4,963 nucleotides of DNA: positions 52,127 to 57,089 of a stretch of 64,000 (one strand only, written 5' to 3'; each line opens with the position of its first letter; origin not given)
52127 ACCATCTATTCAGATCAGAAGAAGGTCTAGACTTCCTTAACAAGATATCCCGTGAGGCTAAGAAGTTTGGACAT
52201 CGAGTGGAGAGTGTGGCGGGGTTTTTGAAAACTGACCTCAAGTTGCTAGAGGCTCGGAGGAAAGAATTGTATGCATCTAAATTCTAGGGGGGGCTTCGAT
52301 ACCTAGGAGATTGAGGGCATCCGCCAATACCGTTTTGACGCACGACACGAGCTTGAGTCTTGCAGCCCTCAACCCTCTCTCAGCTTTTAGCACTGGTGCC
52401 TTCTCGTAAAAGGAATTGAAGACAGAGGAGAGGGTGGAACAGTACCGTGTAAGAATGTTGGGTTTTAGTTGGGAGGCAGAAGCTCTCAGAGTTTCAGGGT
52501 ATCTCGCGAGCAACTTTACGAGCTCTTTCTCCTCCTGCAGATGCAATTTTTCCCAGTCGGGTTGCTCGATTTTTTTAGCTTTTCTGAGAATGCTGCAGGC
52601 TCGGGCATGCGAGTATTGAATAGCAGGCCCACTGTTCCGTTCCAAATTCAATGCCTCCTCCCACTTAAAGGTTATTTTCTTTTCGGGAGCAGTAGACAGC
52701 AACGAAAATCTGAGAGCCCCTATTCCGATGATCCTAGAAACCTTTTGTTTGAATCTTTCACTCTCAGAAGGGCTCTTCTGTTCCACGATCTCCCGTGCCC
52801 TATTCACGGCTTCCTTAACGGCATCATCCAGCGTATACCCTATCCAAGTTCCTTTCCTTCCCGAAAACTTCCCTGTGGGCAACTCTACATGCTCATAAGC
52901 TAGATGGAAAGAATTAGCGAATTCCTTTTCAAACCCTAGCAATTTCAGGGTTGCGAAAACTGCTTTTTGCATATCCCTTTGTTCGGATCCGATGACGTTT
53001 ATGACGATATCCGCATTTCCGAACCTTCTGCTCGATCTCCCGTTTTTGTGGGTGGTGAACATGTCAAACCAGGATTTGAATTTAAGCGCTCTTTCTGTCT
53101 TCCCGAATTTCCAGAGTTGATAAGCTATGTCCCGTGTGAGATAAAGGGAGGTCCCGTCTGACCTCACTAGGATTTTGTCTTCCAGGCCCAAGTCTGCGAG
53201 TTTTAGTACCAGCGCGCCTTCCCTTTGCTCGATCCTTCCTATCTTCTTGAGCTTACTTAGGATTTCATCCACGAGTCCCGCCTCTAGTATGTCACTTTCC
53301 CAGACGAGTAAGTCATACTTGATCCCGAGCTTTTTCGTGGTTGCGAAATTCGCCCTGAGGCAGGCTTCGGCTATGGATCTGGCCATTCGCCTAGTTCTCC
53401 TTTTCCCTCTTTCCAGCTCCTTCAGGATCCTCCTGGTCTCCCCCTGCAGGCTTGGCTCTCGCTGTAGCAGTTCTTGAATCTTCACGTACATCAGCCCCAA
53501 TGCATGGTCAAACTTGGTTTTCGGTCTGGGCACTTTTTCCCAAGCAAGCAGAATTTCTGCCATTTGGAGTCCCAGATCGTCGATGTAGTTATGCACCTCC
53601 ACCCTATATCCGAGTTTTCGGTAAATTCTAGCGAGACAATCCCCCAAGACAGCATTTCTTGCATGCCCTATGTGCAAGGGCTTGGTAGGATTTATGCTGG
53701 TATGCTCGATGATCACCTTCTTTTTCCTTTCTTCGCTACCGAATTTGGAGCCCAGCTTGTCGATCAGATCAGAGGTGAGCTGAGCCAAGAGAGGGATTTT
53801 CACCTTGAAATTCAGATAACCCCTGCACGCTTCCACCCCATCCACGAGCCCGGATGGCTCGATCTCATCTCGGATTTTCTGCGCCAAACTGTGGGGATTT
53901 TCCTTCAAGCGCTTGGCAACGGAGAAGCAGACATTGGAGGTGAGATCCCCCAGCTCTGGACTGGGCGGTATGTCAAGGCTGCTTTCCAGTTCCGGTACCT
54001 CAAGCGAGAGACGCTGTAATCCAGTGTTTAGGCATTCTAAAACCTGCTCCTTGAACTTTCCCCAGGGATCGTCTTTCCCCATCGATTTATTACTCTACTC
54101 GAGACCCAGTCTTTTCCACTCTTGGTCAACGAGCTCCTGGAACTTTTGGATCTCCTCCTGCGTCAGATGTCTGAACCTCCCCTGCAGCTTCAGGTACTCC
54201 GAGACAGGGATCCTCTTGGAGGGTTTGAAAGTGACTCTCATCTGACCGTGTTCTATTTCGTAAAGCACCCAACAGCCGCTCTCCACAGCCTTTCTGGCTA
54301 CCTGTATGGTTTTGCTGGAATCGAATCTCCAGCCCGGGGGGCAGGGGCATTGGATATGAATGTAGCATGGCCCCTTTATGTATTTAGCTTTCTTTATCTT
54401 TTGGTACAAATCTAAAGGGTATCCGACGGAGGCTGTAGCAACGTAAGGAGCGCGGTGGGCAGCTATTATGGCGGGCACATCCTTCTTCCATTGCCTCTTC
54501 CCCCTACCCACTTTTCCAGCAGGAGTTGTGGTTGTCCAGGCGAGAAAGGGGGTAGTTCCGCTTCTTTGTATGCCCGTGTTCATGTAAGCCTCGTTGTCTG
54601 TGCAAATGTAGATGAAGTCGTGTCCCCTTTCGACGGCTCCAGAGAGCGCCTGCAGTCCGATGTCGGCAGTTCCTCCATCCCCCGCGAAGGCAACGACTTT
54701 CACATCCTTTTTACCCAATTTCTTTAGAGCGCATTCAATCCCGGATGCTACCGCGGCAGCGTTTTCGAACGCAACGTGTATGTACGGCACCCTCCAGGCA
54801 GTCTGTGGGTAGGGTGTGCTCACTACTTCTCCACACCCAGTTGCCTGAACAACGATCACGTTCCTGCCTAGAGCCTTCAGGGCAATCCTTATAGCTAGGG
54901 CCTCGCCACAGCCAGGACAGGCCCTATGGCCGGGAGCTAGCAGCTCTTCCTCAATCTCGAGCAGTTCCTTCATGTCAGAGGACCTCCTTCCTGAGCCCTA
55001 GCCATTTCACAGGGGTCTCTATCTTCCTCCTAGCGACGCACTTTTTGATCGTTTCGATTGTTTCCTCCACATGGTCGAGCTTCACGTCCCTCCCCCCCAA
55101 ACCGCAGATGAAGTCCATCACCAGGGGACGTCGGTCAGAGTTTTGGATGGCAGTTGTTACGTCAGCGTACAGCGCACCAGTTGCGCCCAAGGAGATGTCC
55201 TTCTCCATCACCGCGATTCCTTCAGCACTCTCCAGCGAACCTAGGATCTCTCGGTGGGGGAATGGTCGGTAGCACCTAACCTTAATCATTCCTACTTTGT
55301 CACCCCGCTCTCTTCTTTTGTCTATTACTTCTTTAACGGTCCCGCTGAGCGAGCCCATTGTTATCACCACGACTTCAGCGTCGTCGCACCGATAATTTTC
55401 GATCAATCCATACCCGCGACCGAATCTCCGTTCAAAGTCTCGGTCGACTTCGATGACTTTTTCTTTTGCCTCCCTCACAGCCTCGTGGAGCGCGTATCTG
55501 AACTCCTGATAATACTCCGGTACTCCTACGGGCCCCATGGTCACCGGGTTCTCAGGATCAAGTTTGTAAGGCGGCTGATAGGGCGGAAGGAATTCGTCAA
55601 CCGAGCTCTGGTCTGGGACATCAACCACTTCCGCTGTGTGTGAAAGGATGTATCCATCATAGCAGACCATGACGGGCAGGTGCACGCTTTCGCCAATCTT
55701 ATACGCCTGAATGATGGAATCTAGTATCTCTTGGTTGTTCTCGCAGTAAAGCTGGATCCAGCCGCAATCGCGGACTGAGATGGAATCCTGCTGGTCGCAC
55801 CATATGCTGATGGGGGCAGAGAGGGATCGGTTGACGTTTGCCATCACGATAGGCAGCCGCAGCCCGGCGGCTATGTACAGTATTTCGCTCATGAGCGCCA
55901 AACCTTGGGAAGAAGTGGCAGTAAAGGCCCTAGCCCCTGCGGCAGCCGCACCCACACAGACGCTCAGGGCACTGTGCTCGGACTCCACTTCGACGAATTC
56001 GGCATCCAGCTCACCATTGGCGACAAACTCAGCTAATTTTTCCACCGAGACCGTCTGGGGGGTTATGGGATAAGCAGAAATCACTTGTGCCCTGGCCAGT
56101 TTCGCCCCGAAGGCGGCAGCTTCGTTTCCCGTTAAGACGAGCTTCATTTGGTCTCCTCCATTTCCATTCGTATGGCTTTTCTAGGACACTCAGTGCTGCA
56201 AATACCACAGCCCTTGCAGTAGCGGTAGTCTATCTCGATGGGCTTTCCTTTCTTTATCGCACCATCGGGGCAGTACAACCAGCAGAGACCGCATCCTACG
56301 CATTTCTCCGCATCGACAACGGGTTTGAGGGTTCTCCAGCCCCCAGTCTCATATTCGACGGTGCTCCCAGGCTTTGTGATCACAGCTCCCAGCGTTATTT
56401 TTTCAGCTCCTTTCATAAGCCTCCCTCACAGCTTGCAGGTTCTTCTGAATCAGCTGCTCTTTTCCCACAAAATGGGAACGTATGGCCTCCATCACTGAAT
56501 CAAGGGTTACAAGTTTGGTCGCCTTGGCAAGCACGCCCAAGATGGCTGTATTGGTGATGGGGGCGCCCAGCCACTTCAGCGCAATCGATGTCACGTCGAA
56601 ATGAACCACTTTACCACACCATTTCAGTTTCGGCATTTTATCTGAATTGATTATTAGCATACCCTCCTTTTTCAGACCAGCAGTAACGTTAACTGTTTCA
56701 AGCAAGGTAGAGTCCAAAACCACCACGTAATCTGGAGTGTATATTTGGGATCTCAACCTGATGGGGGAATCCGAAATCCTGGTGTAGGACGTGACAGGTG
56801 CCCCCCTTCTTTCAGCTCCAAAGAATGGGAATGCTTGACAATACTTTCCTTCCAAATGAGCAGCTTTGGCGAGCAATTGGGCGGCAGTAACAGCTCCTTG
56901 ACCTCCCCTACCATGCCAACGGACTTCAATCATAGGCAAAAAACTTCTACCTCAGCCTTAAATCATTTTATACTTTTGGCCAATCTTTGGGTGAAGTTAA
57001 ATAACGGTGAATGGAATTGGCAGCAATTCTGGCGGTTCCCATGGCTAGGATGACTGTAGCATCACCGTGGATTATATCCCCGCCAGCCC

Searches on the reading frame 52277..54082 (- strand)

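Call 46: search_protein_families(library=pfam, proteins=[window:52277-54082:-], max_evalue=0.00001)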
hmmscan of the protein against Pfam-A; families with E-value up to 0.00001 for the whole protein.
window:52277-54082:- (601 aa): 3 families
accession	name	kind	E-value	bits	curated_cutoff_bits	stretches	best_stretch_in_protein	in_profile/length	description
PF00750.26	tRNA-synt_1d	-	1.5e-37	129.8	23.3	2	117-321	16-221/349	tRNA synthetases class I (R), catalytic domain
PF05746.21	DALR_1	-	1.6e-33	115.7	22.3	1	488-600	1-116/117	DALR anticodon binding domain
PF03485.21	Arg_tRNA_synt_N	-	1.5e-14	54.8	21.5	1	17-93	6-84/85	Arginyl tRNA synthetase N terminal domain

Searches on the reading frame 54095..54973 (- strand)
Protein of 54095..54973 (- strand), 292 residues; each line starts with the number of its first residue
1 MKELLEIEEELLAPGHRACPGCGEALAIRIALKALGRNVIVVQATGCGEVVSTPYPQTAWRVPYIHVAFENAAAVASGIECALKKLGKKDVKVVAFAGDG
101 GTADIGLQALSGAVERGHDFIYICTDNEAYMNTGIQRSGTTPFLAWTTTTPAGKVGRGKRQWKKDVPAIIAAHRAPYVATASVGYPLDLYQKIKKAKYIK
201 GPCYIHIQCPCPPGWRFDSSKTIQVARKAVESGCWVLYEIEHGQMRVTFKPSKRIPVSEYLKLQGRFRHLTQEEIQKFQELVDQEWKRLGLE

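Call 46: search_protein_families(library=pfam, proteins=[window:54095-54973:-], max_evalue=0.00001)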
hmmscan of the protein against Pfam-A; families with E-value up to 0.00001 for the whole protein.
window:54095-54973:- (292 aa): 1 family
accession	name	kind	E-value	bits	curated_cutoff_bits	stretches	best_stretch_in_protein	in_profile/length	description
PF02775.26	TPP_enzyme_C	-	1.9e-23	83.4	21.9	1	46-207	3-151/151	Thiamine pyrophosphate enzyme, C-terminal TPP binding domain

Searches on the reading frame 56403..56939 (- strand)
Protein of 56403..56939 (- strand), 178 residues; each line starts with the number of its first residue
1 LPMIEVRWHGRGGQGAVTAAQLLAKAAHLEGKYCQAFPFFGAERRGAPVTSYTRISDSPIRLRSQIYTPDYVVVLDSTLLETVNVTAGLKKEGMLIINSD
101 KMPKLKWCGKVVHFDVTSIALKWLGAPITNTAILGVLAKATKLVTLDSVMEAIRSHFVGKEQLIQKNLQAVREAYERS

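Call 46: search_protein_families(library=pfam, proteins=[window:56403-56939:-], max_evalue=0.00001)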
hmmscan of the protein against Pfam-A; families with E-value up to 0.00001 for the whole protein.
window:56403-56939:- (178 aa): 1 family
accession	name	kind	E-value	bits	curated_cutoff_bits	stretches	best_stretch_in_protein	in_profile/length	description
PF01558.24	POR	-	7.3e-47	160.2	27.4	1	12-176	1-173/173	Pyruvate ferredoxin/flavodoxin oxidoreductase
